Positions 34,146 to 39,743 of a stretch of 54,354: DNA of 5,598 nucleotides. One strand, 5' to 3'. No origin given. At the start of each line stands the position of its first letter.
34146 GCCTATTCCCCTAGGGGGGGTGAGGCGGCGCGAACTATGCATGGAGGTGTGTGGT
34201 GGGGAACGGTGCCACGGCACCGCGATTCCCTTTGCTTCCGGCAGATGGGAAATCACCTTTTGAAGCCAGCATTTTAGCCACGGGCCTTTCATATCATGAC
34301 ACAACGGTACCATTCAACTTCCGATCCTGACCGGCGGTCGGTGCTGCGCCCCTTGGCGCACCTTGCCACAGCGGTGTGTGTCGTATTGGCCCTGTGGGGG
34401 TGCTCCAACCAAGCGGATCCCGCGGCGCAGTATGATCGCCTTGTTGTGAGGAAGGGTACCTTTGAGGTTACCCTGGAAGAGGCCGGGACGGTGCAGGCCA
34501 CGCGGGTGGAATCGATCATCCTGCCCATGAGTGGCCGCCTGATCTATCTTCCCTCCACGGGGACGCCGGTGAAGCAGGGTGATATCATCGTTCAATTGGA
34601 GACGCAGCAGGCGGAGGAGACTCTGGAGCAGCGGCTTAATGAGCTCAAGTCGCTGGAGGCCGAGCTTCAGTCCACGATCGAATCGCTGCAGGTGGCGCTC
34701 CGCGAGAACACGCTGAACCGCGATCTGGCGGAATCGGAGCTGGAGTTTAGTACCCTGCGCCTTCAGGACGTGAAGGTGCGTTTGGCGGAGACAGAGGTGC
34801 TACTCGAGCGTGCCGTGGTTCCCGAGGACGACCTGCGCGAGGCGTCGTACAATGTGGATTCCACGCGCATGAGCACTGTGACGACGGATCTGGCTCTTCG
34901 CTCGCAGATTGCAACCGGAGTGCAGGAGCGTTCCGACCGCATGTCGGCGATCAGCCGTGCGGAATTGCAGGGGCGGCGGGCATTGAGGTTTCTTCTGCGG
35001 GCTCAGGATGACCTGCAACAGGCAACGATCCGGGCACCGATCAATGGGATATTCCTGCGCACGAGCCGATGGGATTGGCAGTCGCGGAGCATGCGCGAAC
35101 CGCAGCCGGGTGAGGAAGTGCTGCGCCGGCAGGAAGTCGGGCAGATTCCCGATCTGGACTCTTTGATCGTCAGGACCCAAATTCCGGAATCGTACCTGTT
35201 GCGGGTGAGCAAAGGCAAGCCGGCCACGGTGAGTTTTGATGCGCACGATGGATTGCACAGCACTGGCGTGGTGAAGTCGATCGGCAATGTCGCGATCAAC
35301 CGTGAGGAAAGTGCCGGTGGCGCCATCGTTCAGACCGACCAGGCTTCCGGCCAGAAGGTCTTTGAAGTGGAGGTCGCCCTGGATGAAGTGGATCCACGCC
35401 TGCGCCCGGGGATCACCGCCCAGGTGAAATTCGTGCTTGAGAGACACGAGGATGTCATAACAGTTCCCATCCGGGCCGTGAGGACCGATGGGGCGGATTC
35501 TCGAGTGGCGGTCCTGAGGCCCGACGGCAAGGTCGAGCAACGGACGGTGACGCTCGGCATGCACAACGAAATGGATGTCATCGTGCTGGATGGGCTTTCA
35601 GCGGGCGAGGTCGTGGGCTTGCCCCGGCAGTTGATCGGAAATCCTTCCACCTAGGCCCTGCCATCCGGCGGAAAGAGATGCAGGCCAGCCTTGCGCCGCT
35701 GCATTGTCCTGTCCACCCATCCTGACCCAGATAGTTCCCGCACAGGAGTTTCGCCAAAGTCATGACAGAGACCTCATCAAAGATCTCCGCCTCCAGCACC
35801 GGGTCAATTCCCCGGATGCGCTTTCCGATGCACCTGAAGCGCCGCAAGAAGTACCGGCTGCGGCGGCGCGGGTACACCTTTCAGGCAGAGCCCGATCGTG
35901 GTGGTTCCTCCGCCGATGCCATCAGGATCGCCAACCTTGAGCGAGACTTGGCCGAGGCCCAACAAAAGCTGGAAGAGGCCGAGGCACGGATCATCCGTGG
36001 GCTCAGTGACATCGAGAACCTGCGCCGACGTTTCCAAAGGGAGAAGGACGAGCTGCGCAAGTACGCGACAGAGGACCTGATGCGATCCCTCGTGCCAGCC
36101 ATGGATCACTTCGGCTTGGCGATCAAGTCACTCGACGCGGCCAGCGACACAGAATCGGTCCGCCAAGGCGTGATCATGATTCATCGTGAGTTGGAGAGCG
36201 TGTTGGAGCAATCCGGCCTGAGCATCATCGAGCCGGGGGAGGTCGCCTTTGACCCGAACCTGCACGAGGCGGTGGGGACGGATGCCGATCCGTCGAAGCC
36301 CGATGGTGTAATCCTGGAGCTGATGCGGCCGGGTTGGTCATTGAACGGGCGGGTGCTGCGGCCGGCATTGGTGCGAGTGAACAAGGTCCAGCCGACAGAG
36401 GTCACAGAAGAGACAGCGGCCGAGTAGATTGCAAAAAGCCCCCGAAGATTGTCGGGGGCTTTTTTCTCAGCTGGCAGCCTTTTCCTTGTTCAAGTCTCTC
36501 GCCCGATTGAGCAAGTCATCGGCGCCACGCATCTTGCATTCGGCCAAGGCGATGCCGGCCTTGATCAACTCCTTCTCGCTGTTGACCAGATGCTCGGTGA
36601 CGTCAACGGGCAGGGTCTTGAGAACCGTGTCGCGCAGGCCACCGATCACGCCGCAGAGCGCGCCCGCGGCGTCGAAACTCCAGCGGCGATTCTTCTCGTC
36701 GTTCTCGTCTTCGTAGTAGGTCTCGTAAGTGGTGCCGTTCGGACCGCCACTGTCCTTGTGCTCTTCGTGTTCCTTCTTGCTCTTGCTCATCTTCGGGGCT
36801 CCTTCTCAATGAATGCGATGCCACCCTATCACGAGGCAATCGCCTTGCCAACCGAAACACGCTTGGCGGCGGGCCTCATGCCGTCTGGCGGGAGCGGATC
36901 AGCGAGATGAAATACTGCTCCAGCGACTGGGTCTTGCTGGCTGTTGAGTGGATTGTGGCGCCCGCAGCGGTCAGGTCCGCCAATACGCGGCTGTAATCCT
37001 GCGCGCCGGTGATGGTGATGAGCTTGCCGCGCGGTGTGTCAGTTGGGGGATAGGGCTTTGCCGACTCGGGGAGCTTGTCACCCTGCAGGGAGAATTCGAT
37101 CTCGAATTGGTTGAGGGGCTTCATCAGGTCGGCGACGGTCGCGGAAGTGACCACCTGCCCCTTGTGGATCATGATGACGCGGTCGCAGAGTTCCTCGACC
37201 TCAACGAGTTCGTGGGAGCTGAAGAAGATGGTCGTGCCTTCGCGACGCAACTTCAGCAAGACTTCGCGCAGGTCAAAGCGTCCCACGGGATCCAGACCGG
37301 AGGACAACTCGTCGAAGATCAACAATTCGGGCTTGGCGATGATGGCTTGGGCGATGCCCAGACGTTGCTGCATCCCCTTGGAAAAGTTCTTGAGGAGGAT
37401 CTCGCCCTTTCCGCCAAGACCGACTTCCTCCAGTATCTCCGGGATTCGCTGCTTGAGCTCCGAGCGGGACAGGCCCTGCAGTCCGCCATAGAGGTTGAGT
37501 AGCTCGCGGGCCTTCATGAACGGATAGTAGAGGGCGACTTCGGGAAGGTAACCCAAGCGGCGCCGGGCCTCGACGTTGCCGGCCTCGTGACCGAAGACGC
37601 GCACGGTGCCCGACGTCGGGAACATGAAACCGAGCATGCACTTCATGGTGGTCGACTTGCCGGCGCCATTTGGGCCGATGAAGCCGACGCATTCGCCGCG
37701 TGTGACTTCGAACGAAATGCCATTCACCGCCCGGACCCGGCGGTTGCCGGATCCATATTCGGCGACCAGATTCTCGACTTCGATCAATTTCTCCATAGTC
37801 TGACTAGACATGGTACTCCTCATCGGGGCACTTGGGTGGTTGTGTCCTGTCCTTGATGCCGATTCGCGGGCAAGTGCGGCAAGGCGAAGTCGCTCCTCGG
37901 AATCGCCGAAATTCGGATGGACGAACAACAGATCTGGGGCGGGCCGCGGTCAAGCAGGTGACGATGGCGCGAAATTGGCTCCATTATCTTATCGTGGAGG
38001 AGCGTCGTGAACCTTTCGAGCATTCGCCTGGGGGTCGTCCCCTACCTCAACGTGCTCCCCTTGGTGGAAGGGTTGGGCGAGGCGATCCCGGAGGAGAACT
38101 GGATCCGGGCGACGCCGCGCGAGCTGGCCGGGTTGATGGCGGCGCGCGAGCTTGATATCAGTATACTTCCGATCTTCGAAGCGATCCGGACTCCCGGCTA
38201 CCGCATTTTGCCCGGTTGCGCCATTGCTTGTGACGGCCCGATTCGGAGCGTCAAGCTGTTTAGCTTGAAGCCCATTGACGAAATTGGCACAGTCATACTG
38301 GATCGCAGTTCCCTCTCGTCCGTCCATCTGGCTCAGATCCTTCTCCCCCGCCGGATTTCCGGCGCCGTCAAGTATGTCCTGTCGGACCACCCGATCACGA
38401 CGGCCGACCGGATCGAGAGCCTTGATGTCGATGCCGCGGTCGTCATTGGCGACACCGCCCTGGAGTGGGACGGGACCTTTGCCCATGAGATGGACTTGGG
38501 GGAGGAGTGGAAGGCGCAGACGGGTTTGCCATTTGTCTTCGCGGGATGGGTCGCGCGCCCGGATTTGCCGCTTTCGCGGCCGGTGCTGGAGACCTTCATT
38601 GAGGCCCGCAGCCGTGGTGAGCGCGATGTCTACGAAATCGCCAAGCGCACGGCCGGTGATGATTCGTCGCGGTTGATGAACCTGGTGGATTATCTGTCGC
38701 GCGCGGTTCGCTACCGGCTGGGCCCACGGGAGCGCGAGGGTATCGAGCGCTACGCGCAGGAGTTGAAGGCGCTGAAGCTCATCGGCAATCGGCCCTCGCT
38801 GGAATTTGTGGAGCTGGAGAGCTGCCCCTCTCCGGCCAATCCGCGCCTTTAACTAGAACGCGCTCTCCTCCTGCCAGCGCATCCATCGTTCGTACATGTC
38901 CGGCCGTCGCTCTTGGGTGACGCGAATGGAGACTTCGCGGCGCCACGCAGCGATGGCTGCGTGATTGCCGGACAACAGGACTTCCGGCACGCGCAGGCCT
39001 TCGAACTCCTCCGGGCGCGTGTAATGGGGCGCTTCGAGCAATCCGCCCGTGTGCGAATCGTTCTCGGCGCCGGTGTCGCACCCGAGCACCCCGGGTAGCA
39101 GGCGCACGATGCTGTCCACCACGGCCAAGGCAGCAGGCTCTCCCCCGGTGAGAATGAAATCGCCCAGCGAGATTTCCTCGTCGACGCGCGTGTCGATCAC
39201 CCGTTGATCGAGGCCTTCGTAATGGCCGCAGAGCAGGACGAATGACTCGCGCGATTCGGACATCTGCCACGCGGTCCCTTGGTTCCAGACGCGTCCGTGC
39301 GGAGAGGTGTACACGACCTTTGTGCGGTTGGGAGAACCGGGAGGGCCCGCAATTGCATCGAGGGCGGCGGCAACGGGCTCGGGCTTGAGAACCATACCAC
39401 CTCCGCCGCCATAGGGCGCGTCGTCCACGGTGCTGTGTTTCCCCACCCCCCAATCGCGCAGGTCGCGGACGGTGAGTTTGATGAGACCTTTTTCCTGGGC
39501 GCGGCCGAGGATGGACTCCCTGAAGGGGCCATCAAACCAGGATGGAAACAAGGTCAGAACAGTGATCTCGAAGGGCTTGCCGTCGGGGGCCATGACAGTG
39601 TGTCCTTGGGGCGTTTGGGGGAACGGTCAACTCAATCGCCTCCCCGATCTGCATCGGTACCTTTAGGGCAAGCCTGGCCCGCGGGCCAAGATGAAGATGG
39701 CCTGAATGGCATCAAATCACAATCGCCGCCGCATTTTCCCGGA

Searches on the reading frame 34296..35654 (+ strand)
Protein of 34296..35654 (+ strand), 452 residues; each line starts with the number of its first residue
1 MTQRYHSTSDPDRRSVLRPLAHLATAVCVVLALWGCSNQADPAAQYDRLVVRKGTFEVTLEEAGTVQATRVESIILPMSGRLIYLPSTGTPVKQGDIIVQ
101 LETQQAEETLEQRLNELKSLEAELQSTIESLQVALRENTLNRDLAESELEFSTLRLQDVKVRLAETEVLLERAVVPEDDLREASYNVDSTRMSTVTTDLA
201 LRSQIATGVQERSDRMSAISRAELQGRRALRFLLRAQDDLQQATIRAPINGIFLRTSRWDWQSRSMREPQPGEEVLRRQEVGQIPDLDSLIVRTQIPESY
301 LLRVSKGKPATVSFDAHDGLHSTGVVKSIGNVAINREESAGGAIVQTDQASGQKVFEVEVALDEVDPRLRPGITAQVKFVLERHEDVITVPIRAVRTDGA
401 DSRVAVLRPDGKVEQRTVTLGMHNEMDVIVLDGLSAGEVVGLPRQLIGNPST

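Call 8: search_protein_families(library=pfam, proteins=[window:34296-35654:+], max_evalue=0.001)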
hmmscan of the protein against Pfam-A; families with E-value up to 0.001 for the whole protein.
window:34296-35654:+ (452 aa): 2 families
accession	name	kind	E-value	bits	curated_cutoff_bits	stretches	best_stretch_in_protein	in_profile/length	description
PF13437.12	HlyD_3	-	1.6e-06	29.2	22.2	1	266-372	13-106/106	HlyD family secretion protein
PF16576.10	HlyD_D23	-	1.7e-05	24.6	30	1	268-331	123-186/214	Barrel-sandwich domain of CusB or HlyD membrane-fusion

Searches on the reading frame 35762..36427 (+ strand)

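Call 8: search_protein_families(library=pfam, proteins=[window:35762-36427:+], max_evalue=0.001)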
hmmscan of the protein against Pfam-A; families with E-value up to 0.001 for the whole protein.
window:35762-36427:+ (221 aa): 1 family
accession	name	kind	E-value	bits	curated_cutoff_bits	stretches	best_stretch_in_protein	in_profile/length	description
PF01025.24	GrpE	-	6.4e-44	150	25.8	1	54-208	11-165/165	GrpE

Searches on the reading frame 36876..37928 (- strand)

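Call 8: search_protein_families(library=pfam, proteins=[window:36876-37928:-], max_evalue=0.001)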
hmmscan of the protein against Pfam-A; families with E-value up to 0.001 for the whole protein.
window:36876-37928:- (350 aa): 2 families
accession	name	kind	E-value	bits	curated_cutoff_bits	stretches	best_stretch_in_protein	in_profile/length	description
PF00005.33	ABC_tran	-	1.4e-27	97.4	25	1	69-207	2-134/137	ABC transporter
PF13304.12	AAA_21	-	2.9e-13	51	27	1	165-244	221-303/304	AAA domain, putative AbiEii toxin, Type IV TA system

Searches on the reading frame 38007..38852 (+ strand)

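Call 8: search_protein_families(library=pfam, proteins=[window:38007-38852:+], max_evalue=0.001)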
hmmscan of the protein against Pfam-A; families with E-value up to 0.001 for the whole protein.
window:38007-38852:+ (281 aa): 1 family
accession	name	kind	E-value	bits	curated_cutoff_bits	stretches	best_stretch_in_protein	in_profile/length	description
PF02621.19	VitK2_biosynth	-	3.5e-48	164.7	26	1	6-252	1-249/252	Menaquinone biosynthesis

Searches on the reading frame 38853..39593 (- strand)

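Call 8: search_protein_families(library=pfam, proteins=[window:38853-39593:-], max_evalue=0.001)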
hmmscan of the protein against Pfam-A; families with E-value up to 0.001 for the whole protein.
window:38853-39593:- (246 aa): 1 family
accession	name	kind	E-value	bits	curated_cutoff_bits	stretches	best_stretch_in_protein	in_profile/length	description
PF01746.26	tRNA_m1G_MT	-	1.3e-55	188.6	27.3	1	30-231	2-195/195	tRNA (Guanine-1)-methyltransferase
